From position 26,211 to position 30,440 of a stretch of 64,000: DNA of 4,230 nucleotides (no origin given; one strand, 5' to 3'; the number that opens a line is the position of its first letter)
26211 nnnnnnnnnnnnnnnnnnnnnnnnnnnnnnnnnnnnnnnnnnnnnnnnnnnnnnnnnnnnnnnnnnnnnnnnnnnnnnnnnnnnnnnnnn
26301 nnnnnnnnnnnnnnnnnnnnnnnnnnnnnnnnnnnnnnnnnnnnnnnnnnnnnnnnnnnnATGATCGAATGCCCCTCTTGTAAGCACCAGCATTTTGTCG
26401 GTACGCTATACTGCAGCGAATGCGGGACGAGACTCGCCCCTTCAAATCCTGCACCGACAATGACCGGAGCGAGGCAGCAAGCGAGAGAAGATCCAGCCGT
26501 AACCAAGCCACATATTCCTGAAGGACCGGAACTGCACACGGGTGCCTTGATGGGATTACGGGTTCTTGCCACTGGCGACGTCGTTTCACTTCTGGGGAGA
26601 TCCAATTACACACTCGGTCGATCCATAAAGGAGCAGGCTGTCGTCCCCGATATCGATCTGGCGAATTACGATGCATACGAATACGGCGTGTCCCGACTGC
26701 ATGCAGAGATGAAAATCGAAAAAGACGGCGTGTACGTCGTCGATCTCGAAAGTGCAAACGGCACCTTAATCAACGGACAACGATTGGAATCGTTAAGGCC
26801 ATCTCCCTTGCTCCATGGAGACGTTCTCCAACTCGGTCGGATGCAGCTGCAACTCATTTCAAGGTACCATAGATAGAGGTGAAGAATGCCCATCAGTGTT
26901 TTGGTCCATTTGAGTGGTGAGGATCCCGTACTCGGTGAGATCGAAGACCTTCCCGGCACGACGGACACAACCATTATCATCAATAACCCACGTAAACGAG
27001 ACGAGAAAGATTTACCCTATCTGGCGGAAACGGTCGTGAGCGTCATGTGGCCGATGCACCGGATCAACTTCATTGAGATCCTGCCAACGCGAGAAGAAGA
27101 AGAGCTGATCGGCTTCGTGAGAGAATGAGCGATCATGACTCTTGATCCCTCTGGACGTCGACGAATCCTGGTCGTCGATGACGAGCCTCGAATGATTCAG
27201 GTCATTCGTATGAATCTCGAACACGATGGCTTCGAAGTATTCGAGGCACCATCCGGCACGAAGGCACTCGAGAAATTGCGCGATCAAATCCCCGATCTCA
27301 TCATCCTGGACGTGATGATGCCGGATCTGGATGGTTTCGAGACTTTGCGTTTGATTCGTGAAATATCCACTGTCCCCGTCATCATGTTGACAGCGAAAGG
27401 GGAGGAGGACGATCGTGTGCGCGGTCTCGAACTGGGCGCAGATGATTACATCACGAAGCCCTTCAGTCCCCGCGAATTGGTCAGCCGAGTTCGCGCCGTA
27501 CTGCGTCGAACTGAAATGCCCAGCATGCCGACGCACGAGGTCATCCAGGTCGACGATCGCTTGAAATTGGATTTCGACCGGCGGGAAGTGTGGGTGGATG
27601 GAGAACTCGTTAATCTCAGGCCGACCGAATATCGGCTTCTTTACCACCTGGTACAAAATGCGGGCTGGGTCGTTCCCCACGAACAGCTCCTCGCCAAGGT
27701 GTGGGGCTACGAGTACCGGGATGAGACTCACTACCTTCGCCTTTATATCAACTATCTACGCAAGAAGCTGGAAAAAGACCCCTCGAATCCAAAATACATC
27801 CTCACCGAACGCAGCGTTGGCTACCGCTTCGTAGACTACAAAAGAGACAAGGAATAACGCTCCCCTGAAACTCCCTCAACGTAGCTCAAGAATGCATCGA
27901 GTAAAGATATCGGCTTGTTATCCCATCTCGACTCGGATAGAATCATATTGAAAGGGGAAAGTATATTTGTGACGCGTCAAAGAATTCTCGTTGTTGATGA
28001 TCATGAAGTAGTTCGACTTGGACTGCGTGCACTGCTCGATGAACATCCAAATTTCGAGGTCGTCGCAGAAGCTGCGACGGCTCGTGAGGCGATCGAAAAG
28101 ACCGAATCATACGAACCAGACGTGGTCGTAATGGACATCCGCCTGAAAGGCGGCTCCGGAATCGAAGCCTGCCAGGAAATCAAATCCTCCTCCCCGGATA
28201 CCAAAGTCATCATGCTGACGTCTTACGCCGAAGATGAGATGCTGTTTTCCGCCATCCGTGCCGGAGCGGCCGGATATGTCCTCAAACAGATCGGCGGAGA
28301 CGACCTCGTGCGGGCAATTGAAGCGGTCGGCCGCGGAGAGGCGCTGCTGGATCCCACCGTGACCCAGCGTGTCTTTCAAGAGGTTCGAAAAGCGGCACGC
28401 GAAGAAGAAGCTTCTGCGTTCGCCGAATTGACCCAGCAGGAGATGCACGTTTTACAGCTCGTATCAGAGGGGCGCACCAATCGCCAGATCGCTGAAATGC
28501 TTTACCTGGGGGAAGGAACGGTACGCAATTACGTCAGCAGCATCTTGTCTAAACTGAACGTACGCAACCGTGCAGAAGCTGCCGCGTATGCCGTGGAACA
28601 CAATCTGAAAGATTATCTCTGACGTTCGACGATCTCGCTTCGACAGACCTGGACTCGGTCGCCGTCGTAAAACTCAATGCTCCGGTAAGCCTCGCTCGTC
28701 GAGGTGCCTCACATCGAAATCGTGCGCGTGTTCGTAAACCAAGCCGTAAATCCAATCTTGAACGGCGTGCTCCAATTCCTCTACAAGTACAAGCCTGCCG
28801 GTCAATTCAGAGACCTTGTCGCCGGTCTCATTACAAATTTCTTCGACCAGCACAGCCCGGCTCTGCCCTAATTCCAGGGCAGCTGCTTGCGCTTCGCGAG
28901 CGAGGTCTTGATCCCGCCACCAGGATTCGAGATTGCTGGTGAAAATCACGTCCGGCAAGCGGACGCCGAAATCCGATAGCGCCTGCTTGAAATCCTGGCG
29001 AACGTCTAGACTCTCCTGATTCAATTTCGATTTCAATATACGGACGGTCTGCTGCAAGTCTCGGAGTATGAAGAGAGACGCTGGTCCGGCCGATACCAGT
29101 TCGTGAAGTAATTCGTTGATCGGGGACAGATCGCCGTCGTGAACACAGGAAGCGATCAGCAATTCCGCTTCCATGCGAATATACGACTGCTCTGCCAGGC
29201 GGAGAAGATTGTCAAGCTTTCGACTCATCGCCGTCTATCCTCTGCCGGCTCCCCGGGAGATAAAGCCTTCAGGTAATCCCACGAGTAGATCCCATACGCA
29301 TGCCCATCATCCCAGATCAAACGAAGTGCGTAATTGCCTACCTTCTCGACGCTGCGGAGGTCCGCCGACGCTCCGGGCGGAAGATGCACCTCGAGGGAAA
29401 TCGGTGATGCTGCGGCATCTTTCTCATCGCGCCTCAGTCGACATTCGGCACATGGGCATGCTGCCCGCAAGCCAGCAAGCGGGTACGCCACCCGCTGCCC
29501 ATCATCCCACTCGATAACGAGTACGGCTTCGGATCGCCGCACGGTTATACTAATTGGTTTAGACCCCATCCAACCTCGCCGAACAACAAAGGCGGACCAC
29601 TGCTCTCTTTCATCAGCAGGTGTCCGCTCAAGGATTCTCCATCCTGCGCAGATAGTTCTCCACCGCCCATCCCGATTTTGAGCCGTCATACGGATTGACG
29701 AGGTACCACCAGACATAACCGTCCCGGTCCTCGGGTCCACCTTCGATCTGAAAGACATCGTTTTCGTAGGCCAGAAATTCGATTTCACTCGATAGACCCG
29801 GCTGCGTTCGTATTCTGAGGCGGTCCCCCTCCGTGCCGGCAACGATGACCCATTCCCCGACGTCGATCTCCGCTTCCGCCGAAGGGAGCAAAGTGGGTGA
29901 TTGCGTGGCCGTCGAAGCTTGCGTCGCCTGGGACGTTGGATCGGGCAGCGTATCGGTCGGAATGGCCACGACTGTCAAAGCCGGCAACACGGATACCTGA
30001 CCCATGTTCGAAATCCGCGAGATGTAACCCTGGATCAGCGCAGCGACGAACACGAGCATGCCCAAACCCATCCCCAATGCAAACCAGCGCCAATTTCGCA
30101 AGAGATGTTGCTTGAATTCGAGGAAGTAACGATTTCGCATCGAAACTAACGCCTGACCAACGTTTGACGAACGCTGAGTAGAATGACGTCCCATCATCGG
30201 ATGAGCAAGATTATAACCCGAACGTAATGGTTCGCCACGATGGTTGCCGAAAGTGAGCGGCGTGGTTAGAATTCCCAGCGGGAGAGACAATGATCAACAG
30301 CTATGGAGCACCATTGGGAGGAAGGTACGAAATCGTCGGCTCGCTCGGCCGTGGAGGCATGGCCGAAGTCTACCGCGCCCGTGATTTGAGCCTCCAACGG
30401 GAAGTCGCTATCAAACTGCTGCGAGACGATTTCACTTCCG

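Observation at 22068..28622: Histidine-kinase-less phospho-signalling operon: STK-PQQ propeller, PP2C, J-domain-vWA, Zn-ribbon-FHA, small ORF, OmpR-RR, NarL-RR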

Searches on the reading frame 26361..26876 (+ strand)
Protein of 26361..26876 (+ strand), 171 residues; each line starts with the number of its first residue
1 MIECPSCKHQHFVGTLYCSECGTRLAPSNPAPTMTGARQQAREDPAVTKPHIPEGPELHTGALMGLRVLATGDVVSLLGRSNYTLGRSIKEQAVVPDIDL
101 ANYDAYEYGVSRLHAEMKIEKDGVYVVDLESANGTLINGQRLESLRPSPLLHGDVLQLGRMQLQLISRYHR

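Call 3: search_protein_families(library=pfam, proteins=[window:26361-26876:+], max_evalue=0.01)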
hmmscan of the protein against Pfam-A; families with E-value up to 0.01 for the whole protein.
window:26361-26876:+ (171 aa): 6 families
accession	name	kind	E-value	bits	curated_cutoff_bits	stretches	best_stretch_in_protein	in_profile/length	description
PF00498.31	FHA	-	7.6e-16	58.8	20.7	1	83-159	1-67/67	FHA domain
PF16697.10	Yop-YscD_cpl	-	2.3e-08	34.6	33.2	1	109-165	35-90/94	Inner membrane component of T3SS, cytoplasmic domain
PF13248.11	Zn_ribbon_3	-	0.0023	17.8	27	1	1-25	2-26/26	zinc-ribbon domain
PF09297.16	Zn_ribbon_NUD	-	0.0043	17.2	24.8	0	16-28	4-16/32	NADH pyrophosphatase zinc ribbon domain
PF22747.2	Zn_ribbon_DUF2089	-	0.0051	17.3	27.6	1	4-25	1-22/32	DUF2089 zinc ribbon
PF12773.13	DZR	-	0.0069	17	27.3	1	4-26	1-23/45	Double zinc ribbon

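Call 21: search_protein_families(library=padloc, proteins=[window:26361-26876:+], max_evalue=0.01)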
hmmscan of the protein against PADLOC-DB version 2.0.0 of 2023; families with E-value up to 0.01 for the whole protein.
window:26361-26876:+ (171 aa): 0 families

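Call 22: search_protein_families(library=ncbifam, proteins=[window:26361-26876:+], max_evalue=0.001)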
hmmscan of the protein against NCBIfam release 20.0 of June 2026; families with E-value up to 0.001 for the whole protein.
window:26361-26876:+ (171 aa): 5 families
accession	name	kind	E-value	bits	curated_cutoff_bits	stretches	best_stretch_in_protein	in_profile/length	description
TIGR03354.1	VI_FHA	hypoth_equivalog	9.3e-09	35.6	120.25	1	78-164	21-100/420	type VI secretion system-associated FHA domain protein TagH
NF041660.2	oxygluDhInhib_OdhI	equivalog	3.9e-08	33.2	200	1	82-166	50-128/130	oxoglutarate dehydrogenase inhibitor Odhl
NF049868.1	FhaB_Rv0019c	equivalog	1.1e-07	32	125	1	70-165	76-158/158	FHA domain-containing protein FhaB/FipA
NF052573.1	HisKinEspAMyxo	equivalog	2.3e-06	25.9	1400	1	106-162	61-115/755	serine histidine kinase EspA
NF033760.1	gliding_GltG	equivalog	3.6e-06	25.8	650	1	110-165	43-96/650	adventurous gliding motility protein GltG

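Call 46: search_solved_structures(query=window:26361-26876:+, max_evalue=0.01, show_alignments=0)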
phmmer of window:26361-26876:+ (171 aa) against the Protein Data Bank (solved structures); distinct sequences matched with E-value up to 0.01: 20.
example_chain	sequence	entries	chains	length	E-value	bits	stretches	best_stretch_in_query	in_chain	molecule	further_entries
2kkl_A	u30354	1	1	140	1.7e-06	31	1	81-167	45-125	Uncharacterized protein Mb1858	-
2kfu_A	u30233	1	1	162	2.2e-06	30.7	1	63-165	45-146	Rv1827 pThr 22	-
6i2p_D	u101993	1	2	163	2.2e-06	30.7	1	63-165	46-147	Glycogen accumulation regulator GarA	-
7rj3_A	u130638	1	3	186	3.1e-06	30.2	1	64-165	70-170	Glycogen accumulation regulator GarA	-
8p5r_G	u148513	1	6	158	9.6e-06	28.6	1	61-165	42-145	Glycogen accumulation regulator GarA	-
6i2q_B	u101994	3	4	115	2.4e-05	27.3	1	96-166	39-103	Glycogen accumulation regulator GarA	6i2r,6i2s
6hc1_A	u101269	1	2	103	0.00034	23.6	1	87-164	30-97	GGDEF domain protein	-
6hc0_B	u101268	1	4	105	0.00035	23.5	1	88-164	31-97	GGDEF domain protein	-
1uht_A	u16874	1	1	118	0.00059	22.8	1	83-163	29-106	expressed protein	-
3po8_A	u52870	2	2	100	0.00072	22.5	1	103-167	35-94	Putative uncharacterized protein TB39.8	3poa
2lc1_A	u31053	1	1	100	0.00086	22.2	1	103-163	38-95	Putative uncharacterized protein TB39.8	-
2kb3_A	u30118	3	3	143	0.0013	21.7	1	107-165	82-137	Oxoglutarate dehydrogenase inhibitor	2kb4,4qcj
8p5x_G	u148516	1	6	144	0.0013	21.6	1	107-165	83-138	Oxoglutarate dehydrogenase inhibitor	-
6a8w_A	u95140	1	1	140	0.0031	20.4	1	76-159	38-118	Vacuolar protein sorting-associated protein 64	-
6hbz_A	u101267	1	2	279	0.0033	20.4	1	97-164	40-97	GGDEF domain protein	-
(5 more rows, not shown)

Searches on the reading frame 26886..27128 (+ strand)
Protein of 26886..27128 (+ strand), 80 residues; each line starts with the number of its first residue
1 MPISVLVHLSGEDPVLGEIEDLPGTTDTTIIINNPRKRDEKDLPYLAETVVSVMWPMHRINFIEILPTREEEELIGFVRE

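Call 3: search_protein_families(library=pfam, proteins=[window:26886-27128:+], max_evalue=0.01)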
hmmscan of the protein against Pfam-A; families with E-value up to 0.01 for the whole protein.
window:26886-27128:+ (80 aa): 0 families

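Call 14: search_protein_families(library=pfam, proteins=[window:26886-27128:+], max_evalue=1)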
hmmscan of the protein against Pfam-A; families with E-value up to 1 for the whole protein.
window:26886-27128:+ (80 aa): 0 families

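Call 21: search_protein_families(library=padloc, proteins=[window:26886-27128:+], max_evalue=0.01)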
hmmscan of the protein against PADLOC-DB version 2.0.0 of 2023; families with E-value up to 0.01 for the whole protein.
window:26886-27128:+ (80 aa): 0 families

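Call 22: search_protein_families(library=ncbifam, proteins=[window:26886-27128:+], max_evalue=0.001)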
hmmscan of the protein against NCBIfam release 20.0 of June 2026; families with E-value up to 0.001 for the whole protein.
window:26886-27128:+ (80 aa): 0 families

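Call 24: find_homologous_proteins(query=window:26886-27128:+, max_evalue=0.001)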
Query window:26886-27128:+ (80 aa): 459 proteins with E <= 0.001 among 459 candidates; the best 120 are listed.
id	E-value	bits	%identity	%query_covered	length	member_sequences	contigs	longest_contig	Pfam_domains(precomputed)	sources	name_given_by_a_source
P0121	8.0e-45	168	99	100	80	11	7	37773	-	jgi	jgi:hypothetical protein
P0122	1.1e-43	164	96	100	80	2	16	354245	-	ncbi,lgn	-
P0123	2.0e-43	163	95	100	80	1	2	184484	-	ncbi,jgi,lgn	-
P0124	1.0e-42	161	93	100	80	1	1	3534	-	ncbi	-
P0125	1.2e-42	161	93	100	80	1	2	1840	-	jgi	jgi:hypothetical protein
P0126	3.5e-42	159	91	100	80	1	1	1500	-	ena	-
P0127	5.0e-42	159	91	100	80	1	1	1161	-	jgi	jgi:hypothetical protein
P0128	1.4e-41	157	90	100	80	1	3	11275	-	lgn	-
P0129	2.5e-40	153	85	100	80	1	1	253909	-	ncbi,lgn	-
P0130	5.8e-40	152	85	100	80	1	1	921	-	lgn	-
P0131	2.9e-38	147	84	100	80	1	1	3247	-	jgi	jgi:hypothetical protein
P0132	3.7e-38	147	81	100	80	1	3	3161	-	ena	-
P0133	6.3e-38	146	84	100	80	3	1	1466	-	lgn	-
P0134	6.6e-38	146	83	100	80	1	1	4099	-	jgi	jgi:hypothetical protein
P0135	6.9e-38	146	83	100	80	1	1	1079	-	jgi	jgi:hypothetical protein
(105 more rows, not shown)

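Call 34: predict_structure(alignment_id=A2)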
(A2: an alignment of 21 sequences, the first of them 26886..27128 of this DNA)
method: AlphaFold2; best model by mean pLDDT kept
length: 80 residues; sequences in the alignment: 21
mean_pLDDT: 81.4   pTM: 0.67
mean pLDDT of the five models: 81.4, 70.0, 69.0, 60.7, 60.1
residues with pLDDT >= 90: 28; 70-90: 35; 50-70: 16; < 50: 1
segments of 3 or more residues with pLDDT < 50: none
pLDDT, mean of each block of 10 residues (from residue 1): 88 88 90 81 65 90 86 64
secondary structure, 60 per line:
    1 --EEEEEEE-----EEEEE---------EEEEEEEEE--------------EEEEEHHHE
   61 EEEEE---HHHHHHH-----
elements in order: E3-9 E15-19 E29-37 E52-56 E60-65 H69-75

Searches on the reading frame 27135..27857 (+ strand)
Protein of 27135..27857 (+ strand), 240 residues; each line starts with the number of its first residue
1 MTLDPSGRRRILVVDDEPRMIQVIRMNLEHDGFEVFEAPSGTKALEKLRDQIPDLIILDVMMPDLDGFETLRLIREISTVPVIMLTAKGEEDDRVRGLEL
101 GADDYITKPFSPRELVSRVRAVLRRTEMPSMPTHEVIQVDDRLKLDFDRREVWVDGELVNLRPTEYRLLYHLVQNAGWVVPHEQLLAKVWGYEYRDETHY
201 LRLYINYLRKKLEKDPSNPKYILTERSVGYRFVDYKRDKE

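Call 3: search_protein_families(library=pfam, proteins=[window:27135-27857:+], max_evalue=0.01)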
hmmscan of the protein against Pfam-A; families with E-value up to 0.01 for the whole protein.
window:27135-27857:+ (240 aa): 3 families
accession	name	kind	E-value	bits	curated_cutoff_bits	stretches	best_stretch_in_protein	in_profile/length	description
PF00072.30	Response_reg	-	1.4e-34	119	30.2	1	11-120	1-111/111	Response regulator receiver domain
PF00486.34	Trans_reg_C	-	3.7e-25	88.2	26.2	1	157-232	2-77/77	Transcriptional regulatory protein, C terminal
PF23198.2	PDE8A_N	-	0.0063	16.9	29.6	0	11-80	13-83/147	PDE8A-like, N-terminal domain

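Call 21: search_protein_families(library=padloc, proteins=[window:27135-27857:+], max_evalue=0.01)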
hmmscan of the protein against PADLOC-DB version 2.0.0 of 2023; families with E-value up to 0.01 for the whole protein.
window:27135-27857:+ (240 aa): 4 families
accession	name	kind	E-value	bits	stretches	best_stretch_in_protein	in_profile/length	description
PDLC04725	PDC-M60B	-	3.5e-06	24.9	1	9-66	4-63/158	-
PDLC04055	PD-T4-6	-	7.6e-05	19.6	1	7-128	364-488/496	-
PDLC04726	PDC-M60C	-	0.00025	18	1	10-65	2-60/407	-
PDLC00405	SduA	-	0.00093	16.8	1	9-67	7-65/323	DUF4263 domain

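Call 22: search_protein_families(library=ncbifam, proteins=[window:27135-27857:+], max_evalue=0.001)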
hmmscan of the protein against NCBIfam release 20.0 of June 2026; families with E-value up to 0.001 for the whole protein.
window:27135-27857:+ (240 aa): 104 families (the best 25 are shown)
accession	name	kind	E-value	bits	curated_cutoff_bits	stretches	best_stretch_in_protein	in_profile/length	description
NF045944.1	ResRegRpaBCyano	equivalog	1.5e-68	230.6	330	1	12-232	1-227/229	response regulator transcription factor RpaB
NF040689.1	MtrAB_MtrA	equivalog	4.5e-65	219.1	300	1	11-231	1-217/219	MtrAB system response regulator MtrA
TIGR02154.1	PhoB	equivalog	1.8e-64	217.1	296.2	1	9-232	3-225/226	phosphate regulon transcriptional regulator PhoB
NF040534.1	resp_reg_YycF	equivalog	5.2e-63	212.4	340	1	9-231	1-226/231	response regulator YycF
NF007820.0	PRK10529.1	equivalog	5.2e-60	202.7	325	1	10-233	3-224/225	two-component system response regulator KdpE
NF033117.2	vanR_ACDEGLN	exception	2e-59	200.9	350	1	11-231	1-224/226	VanR-ABDEGLN family response regulator transcription factor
NF041733.1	resp_reg_CseB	equivalog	3.9e-55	186.7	350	1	10-232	2-226/228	two-component system response regulator CseB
NF008296.0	PRK11083.1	equivalog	1.5e-54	184.8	273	1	9-231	4-224/228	two-component system response regulator CreB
NF053854.1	RespRegPhoBBctds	equivalog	1.8e-52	177.9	270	1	11-232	1-224/225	two-component system response regulator PhoB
NF033120.0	vanR_FM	exception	3.1e-52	177.5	460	1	10-232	5-229/231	vancomycin resistance response regulator transcription factor, VanR-F/VanR-M family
NF007005.1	PRK09468.1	equivalog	2.2e-51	174.6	331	1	9-234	4-233/237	osmolarity response regulator transcription factor OmpR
NF008199.0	PRK10955.1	equivalog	4.1e-51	174.1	341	1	10-233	3-229/232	envelope stress response regulator transcription factor CpxR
NF007546.0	PRK10161.1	equivalog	7.4e-51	172.9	471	1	9-233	3-226/229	phosphate response regulator transcription factor PhoB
NF007982.1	PRK10710.1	equivalog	6.5e-48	163.3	380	1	8-232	7-227/235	envelope stress response regulator BaeR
TIGR01387.1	cztR_silR_copR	subfamily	1.5e-47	162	279.2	1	11-231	1-217/218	heavy metal response regulator transcription factor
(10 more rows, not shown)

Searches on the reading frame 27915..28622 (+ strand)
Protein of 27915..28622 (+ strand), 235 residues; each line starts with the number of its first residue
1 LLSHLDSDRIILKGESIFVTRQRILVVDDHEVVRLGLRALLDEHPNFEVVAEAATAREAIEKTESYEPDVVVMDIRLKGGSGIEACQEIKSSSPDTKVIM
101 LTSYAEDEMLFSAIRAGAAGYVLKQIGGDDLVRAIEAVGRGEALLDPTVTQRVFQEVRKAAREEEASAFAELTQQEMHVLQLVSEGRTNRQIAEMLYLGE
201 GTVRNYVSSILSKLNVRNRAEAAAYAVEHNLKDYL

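Call 3: search_protein_families(library=pfam, proteins=[window:27915-28622:+], max_evalue=0.01)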
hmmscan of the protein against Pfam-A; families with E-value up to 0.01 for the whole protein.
window:27915-28622:+ (235 aa): 9 families
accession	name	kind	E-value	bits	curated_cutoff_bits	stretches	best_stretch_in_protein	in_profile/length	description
PF00072.30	Response_reg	-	1.2e-29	103.1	30.2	1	24-136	1-111/111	Response regulator receiver domain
PF00196.25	GerE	-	3.5e-17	62.2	23.5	1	171-226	2-57/57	Bacterial regulatory proteins, luxR family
PF04545.22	Sigma70_r4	-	5.1e-05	23.1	24.1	1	168-214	1-48/50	Sigma-70, region 4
PF22167.2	PH0730-like_N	-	0.00042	20.8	30.2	1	179-216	8-41/60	PH0730-like, N-terminal domain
PF08281.18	Sigma70_r4_2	-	0.00045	20.2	25.7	1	167-214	6-54/54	Sigma-70, region 4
PF13551.12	HTH_29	-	0.00091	19.7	28.1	1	178-207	3-33/64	Winged helix-turn helix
PF19610.4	DUF6115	-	0.0017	19.2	27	1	158-204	82-128/134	Family of unknown function (DUF6115)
PF02254.24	TrkA_N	-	0.0029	18.4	23.8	1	22-116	21-110/116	TrkA-N domain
PF13384.12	HTH_23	-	0.0058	16.9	24.6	0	175-207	6-38/50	Homeodomain-like domain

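Call 21: search_protein_families(library=padloc, proteins=[window:27915-28622:+], max_evalue=0.01)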
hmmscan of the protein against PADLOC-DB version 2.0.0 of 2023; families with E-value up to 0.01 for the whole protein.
window:27915-28622:+ (235 aa): 6 families
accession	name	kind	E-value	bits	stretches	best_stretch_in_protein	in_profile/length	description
PDLC01851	CARF3--CARF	-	2.9e-09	34.7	1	144-215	180-253/279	-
PDLC00405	SduA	-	1.7e-06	25.8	1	22-157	7-150/323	DUF4263 domain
PDLC01855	CARF3--CARF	-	3.7e-05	21.6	1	144-214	187-260/288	-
PDLC01268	CasR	-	0.00025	19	1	169-213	120-164/179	"CAS-I,CAS-II,CAS-III,CAS-IV,CAS-V,CAS-VI; associated_signaling"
PDLC01434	CasR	-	0.004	15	1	165-212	120-167/191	"CAS-I,CAS-II,CAS-III,CAS-IV,CAS-V,CAS-VI; associated_signaling"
PDLC04725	PDC-M60B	-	0.0065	14.3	0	21-77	3-59/158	-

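Call 22: search_protein_families(library=ncbifam, proteins=[window:27915-28622:+], max_evalue=0.001)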
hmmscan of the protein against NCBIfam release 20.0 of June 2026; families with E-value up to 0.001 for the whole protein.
window:27915-28622:+ (235 aa): 104 families (the best 25 are shown)
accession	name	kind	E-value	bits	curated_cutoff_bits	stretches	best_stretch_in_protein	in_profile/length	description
NF047785.1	respo_reg_MadR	equivalog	7.8e-52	175.7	300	1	23-227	2-204/209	MadR family response regulator transcription factor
NF007935.0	PRK10651.1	equivalog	1.9e-48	164.5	250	1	21-230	6-214/216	two-component system response regulator NarL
NF052445.1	RespRegMctR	equivalog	4.2e-45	153.7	300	1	23-231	3-204/205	two-component system response regulator MctR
NF011896.0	PRK15369.1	equivalog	6e-41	140.4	242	1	21-227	3-205/211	two component system response regulator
NF007018.1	PRK09483.1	equivalog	1.9e-40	138.9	280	1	24-233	4-210/217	UvrY/SirA/GacA family response regulator transcription factor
NF007708.0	PRK10403.1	equivalog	1.9e-40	138.6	343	1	20-224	5-206/215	nitrate/nitrite response regulator protein NarP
NF007403.0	PRK09935.1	equivalog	7.8e-28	97.5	271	1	23-231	5-209/210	fimbria biosynthesis transcriptional regulator FimZ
NF041367.1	CheY_Halo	equivalog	3.1e-26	92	200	1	24-138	1-113/114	chemotaxis protein CheY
NF007419.0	PRK09958.1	equivalog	1.6e-23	83.4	251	1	25-226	4-198/204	acid-sensing system DNA-binding response regulator EvgA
NF041830.1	RR_TF_ErdR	exception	2.4e-22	79.7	390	1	23-224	3-203/213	response regulator transcription factor ErdR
NF001965.0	PRK00742.1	subfamily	5.1e-22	78.5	293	1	22-138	4-119/357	chemotaxis-specific protein-glutamate methyltransferase CheB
NF007685.0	PRK10360.1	equivalog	6.5e-21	75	258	1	24-224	4-190/196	response regulator transcription factor UhpA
NF008469.0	PRK11361.1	equivalog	6e-20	71.4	714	1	20-131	3-112/461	acetoacetate metabolism transcriptional regulator AtoC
NF006900.1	PRK09390.1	equivalog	5.6e-19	68.5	255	1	21-222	4-193/203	response regulator FixJ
NF033791.1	ActR_PrrA_rreg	equivalog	8.6e-17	61.7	250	1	23-140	3-118/173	ActR/PrrA/RegA family redox response regulator transcription factor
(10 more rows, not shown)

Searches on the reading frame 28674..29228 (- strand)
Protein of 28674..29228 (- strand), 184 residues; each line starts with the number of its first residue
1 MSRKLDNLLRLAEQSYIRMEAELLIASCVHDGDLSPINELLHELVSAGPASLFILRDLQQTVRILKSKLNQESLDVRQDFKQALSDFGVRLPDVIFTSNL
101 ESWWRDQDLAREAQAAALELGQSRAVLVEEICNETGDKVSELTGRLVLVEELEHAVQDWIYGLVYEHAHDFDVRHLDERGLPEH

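Call 4: search_protein_families(library=pfam, proteins=[window:28674-29228:-], max_evalue=0.01)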
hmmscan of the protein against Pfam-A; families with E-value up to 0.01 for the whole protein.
window:28674-29228:- (184 aa): 0 families

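Call 14: search_protein_families(library=pfam, proteins=[window:28674-29228:-], max_evalue=1)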
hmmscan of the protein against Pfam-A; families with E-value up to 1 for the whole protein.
window:28674-29228:- (184 aa): 3 families
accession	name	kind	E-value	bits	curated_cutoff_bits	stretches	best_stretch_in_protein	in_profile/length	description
PF24598.1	DOP1_C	-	0.071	12.6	27.3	1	54-143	38-121/431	DOP1 C-terminal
PF10949.13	DUF2777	-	0.098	12.8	25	1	50-107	79-133/181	Protein of unknown function (DUF2777)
PF19634.4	DUF6137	-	0.17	12.2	25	1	124-160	7-39/82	Family of unknown function (DUF6137)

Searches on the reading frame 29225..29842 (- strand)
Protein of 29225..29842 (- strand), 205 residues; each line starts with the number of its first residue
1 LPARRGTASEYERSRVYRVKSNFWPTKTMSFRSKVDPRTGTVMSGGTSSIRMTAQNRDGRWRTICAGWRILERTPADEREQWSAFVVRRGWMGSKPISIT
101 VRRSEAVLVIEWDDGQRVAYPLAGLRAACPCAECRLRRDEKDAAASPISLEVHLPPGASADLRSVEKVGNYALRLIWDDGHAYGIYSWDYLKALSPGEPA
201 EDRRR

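Call 4: search_protein_families(library=pfam, proteins=[window:29225-29842:-], max_evalue=0.01)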
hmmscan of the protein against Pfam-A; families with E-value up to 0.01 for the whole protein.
window:29225-29842:- (205 aa): 1 family
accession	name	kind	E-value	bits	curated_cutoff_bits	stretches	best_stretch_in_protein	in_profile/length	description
PF06155.17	GBBH-like_N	-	1.2e-24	87.2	22.8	1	100-191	2-84/85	Gamma-butyrobetaine hydroxylase-like, N-terminal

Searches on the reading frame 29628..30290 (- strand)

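Call 4: search_protein_families(library=pfam, proteins=[window:29628-30290:-], max_evalue=0.01)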
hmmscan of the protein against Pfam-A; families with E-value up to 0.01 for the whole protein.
window:29628-30290:- (220 aa): 1 family
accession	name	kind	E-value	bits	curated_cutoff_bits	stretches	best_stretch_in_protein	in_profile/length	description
PF08239.17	SH3_3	-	6.4e-06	26.7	27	1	157-214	2-53/54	Bacterial SH3 domain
